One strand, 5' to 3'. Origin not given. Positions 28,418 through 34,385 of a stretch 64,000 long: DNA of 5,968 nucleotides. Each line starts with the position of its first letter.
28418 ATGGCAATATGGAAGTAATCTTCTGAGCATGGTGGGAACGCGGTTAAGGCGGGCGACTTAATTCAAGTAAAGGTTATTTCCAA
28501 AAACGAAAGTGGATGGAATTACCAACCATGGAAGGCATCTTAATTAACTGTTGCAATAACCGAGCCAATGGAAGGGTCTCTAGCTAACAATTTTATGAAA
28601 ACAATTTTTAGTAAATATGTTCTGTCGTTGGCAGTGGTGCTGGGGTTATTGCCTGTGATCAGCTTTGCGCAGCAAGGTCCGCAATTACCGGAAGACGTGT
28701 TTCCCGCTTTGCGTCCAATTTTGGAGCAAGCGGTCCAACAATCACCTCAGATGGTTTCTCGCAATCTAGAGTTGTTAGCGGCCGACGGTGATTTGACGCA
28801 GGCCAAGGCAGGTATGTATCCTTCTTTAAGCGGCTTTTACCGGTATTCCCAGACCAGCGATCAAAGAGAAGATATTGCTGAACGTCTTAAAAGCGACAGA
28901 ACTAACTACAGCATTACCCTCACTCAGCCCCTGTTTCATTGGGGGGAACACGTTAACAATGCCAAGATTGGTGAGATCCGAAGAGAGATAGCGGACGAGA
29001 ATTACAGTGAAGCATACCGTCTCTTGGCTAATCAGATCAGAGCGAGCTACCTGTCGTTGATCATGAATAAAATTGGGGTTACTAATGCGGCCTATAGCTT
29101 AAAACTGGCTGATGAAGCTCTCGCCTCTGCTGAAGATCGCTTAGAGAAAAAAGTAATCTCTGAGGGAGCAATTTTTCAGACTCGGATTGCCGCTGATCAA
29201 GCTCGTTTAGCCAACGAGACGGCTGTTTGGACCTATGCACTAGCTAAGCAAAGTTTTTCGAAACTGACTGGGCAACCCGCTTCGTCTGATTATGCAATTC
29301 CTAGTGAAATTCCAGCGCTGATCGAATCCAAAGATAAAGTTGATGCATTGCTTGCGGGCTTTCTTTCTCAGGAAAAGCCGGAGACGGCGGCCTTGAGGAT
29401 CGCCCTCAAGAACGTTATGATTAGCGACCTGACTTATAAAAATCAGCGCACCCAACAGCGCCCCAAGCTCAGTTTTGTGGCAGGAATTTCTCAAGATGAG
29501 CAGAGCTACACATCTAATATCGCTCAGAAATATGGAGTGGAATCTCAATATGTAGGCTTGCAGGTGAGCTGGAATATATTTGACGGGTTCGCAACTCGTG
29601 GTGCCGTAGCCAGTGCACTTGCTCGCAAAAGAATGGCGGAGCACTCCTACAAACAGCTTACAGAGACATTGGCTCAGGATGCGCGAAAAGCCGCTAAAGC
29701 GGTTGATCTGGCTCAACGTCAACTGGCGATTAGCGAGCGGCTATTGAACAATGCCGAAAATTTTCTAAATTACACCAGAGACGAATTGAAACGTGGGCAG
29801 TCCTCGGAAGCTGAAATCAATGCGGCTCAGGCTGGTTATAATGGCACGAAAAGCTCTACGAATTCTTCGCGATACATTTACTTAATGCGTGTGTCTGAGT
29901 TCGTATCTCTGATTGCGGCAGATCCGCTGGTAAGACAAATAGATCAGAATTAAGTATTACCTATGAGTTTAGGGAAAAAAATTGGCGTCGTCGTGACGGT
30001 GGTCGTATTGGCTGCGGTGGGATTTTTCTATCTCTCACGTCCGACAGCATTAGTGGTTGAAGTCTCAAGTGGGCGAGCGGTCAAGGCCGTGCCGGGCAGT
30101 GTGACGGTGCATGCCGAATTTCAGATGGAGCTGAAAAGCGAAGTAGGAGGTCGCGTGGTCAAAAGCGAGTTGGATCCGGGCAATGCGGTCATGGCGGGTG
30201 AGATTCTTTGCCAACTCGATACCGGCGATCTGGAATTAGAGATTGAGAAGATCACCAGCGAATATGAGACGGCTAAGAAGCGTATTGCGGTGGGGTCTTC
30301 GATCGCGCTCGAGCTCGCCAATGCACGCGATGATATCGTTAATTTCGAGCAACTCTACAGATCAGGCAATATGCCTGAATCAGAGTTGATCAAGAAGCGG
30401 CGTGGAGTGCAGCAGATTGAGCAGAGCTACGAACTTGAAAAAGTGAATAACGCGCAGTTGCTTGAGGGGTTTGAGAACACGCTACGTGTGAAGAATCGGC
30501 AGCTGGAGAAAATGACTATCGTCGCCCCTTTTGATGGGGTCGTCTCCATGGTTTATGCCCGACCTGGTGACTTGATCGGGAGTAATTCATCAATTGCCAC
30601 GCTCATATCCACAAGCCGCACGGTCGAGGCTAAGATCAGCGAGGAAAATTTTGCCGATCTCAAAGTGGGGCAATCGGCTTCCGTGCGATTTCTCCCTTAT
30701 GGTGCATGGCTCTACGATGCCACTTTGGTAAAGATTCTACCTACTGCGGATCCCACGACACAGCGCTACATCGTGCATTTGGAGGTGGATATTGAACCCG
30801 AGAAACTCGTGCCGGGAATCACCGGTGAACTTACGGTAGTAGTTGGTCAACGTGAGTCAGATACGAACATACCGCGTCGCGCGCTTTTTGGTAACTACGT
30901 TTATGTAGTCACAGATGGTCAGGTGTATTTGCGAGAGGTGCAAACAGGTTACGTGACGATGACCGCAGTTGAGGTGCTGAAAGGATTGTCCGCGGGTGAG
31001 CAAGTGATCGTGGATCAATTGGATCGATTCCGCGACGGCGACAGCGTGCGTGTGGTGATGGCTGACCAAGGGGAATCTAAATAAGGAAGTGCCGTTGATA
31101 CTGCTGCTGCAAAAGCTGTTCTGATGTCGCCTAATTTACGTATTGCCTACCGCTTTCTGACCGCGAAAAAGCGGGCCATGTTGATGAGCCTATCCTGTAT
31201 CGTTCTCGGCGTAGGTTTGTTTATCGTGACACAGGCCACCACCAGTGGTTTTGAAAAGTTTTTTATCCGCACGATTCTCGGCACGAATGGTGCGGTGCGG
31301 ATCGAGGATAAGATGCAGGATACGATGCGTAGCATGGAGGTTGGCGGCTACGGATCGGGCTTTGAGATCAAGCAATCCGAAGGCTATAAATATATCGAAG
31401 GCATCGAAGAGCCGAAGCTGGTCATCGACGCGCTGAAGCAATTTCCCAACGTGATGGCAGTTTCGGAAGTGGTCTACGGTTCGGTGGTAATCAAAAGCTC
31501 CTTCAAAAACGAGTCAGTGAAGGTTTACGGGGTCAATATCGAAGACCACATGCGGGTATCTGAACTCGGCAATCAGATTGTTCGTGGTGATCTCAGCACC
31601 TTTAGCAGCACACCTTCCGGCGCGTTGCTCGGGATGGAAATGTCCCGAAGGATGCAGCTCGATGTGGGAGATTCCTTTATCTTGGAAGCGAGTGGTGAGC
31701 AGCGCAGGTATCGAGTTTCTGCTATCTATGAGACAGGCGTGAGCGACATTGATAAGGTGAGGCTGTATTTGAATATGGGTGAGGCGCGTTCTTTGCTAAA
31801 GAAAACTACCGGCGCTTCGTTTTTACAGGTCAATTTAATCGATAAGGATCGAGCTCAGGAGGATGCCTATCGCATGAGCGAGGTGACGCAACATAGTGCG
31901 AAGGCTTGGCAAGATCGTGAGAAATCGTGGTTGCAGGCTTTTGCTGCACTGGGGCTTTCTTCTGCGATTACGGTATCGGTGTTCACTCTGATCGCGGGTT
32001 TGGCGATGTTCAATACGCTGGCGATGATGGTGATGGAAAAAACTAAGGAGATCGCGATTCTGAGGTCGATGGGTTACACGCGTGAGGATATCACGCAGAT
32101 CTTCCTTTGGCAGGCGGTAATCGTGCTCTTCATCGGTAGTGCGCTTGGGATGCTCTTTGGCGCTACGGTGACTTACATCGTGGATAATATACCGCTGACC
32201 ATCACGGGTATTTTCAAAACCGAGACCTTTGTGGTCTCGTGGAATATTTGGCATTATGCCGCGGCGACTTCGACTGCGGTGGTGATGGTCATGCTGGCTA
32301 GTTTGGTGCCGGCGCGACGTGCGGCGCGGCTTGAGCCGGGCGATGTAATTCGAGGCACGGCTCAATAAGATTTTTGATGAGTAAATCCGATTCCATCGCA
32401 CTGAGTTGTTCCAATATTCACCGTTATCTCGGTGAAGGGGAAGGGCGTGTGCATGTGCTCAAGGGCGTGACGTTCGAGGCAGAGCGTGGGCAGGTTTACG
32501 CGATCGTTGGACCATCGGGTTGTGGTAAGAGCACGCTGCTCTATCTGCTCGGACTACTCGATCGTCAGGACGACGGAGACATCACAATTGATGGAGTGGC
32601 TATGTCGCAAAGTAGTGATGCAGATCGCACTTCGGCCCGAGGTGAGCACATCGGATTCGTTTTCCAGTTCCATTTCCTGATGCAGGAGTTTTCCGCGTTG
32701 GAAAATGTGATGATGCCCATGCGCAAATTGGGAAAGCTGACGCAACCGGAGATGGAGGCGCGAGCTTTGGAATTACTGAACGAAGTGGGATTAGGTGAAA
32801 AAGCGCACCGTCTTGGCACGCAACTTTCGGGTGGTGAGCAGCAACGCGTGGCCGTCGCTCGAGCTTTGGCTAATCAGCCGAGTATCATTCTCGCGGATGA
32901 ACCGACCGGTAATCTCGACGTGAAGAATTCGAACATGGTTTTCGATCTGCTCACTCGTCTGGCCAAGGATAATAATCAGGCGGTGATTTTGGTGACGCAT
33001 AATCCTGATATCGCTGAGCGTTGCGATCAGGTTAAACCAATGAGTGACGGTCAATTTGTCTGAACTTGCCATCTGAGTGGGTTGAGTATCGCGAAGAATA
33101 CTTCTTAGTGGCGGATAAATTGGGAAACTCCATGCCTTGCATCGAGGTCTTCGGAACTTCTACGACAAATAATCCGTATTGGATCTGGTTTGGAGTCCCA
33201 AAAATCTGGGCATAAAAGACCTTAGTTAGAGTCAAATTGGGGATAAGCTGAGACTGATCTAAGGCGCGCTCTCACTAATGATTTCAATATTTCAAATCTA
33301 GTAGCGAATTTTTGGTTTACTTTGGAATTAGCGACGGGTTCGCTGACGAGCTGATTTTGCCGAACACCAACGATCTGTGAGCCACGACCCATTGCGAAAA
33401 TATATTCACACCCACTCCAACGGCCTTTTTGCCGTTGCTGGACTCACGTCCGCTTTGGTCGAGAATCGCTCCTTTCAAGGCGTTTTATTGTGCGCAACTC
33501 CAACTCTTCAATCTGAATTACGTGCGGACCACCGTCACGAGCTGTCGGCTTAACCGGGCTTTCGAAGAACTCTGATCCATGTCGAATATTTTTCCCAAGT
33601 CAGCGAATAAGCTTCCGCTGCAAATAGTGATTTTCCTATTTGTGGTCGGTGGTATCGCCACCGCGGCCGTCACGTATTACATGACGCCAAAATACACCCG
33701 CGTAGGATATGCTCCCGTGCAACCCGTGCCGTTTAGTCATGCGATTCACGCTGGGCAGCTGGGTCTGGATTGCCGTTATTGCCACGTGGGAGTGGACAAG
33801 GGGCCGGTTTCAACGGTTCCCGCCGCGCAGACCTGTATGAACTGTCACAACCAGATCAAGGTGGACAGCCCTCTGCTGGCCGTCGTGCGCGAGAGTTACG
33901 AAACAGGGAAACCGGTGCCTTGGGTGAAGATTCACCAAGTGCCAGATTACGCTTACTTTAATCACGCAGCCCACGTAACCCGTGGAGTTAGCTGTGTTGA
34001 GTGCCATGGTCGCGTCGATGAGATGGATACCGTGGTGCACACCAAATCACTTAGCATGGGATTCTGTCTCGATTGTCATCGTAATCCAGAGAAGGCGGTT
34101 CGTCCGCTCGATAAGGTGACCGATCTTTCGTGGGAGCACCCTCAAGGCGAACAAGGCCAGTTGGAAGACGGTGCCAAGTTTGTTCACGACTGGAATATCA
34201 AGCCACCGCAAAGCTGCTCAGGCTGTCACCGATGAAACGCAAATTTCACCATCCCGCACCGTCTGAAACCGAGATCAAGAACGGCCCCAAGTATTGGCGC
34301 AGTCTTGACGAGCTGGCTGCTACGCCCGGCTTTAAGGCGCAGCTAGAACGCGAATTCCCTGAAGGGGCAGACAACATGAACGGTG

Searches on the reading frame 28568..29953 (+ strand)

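Call 13: search_protein_families(library=pfam, proteins=[window:28568-29953:+], max_evalue=0.001)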
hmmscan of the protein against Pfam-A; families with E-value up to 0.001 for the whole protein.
window:28568-29953:+ (461 aa): 1 family
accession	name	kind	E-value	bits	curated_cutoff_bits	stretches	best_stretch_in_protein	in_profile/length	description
PF02321.23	OEP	-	3.2e-37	128.6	22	2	276-440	15-177/187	Outer membrane efflux protein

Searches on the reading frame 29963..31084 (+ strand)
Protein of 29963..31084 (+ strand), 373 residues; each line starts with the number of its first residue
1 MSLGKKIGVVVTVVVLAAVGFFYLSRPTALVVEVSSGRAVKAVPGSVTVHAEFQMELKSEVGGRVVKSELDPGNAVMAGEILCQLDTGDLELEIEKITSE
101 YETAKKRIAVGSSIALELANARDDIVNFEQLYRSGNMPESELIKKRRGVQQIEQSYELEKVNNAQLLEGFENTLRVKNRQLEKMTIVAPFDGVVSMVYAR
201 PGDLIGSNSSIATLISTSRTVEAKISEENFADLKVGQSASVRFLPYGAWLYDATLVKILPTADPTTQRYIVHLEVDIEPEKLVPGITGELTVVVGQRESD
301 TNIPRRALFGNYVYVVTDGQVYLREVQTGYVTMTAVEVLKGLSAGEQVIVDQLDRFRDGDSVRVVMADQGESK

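Call 13: search_protein_families(library=pfam, proteins=[window:29963-31084:+], max_evalue=0.001)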
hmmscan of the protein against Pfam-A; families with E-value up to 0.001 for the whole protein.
window:29963-31084:+ (373 aa): 3 families
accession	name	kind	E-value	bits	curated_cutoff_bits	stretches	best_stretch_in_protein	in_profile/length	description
PF13437.12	HlyD_3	-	4.5e-17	63.2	22.2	1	185-285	1-106/106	HlyD family secretion protein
PF16576.10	HlyD_D23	-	1.8e-14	54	30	1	43-286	8-212/214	Barrel-sandwich domain of CusB or HlyD membrane-fusion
PF00364.28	Biotin_lipoyl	-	0.00011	22.4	22.1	0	183-214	42-73/73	Biotin-requiring enzyme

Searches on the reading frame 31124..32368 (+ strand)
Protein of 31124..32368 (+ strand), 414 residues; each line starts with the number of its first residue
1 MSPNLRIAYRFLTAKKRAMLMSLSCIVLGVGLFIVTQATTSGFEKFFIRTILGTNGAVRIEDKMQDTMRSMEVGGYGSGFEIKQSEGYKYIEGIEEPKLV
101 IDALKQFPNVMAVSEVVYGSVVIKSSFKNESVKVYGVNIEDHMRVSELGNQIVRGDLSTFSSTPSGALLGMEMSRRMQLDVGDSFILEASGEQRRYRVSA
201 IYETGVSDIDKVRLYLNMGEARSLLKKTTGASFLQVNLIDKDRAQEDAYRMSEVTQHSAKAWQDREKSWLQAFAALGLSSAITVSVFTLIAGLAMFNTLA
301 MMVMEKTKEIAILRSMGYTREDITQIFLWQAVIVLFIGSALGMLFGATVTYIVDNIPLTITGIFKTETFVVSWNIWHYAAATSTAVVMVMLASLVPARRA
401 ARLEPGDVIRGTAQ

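Call 13: search_protein_families(library=pfam, proteins=[window:31124-32368:+], max_evalue=0.001)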
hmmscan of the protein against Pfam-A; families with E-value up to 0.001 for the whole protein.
window:31124-32368:+ (414 aa): 2 families
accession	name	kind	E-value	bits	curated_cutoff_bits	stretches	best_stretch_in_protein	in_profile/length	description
PF02687.27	FtsX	-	8.4e-21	74.7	25.5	1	284-405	4-120/120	FtsX-like permease C-terminal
PF12704.14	MacB_PCD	-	6.1e-10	40.2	27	1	20-245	2-198/207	MacB-like periplasmic core domain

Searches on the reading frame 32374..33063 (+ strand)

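Call 13: search_protein_families(library=pfam, proteins=[window:32374-33063:+], max_evalue=0.001)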
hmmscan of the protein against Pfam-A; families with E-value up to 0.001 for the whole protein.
window:32374-33063:+ (229 aa): 5 families
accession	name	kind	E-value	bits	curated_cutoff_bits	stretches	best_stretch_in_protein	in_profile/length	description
PF00005.33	ABC_tran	-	3.2e-35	122.2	25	1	29-178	1-136/137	ABC transporter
PF13304.12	AAA_21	-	8.8e-09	36.3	27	1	42-105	2-69/304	AAA domain, putative AbiEii toxin, Type IV TA system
PF02463.25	SMC_N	-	9.1e-08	32.2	40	1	133-221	125-209/220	RecF/RecN/SMC N terminal domain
PF13175.12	AAA_15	-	1.6e-06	28.4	32.1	0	167-214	327-374/374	AAA ATPase domain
PF13555.12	AAA_29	-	0.00062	19.9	27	0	30-56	13-39/61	P-loop containing region of AAA domain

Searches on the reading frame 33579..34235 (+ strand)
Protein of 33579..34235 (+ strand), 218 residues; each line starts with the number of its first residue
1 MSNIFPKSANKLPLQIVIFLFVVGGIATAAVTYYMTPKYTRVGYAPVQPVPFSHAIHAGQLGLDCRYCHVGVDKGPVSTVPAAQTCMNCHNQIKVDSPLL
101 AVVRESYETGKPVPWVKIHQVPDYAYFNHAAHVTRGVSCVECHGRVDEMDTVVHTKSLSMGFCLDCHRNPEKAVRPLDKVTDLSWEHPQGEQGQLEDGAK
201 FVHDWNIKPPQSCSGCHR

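Call 13: search_protein_families(library=pfam, proteins=[window:33579-34235:+], max_evalue=0.001)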
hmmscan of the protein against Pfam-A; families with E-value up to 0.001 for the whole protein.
window:33579-34235:+ (218 aa): 4 families
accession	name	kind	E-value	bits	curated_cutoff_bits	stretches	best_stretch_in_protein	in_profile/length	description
PF14522.11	Cytochrome_C7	-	3.4e-13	49.6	24.8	2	126-218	2-67/67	Cytochrome c7 and related cytochrome c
PF02085.21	Cytochrom_CIII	-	1.5e-11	45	22.9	0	45-108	16-58/101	Class III cytochrome C family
PF14537.11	Cytochrom_c3_2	-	9.9e-09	36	25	1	131-217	1-78/79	Cytochrome c3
PF22113.1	Mtrc-MtrF_II-IV_dom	-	5.2e-05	23.3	30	0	138-217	8-88/176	Outer membrane cytochrome MtrC/MtrF-like, domains II/IV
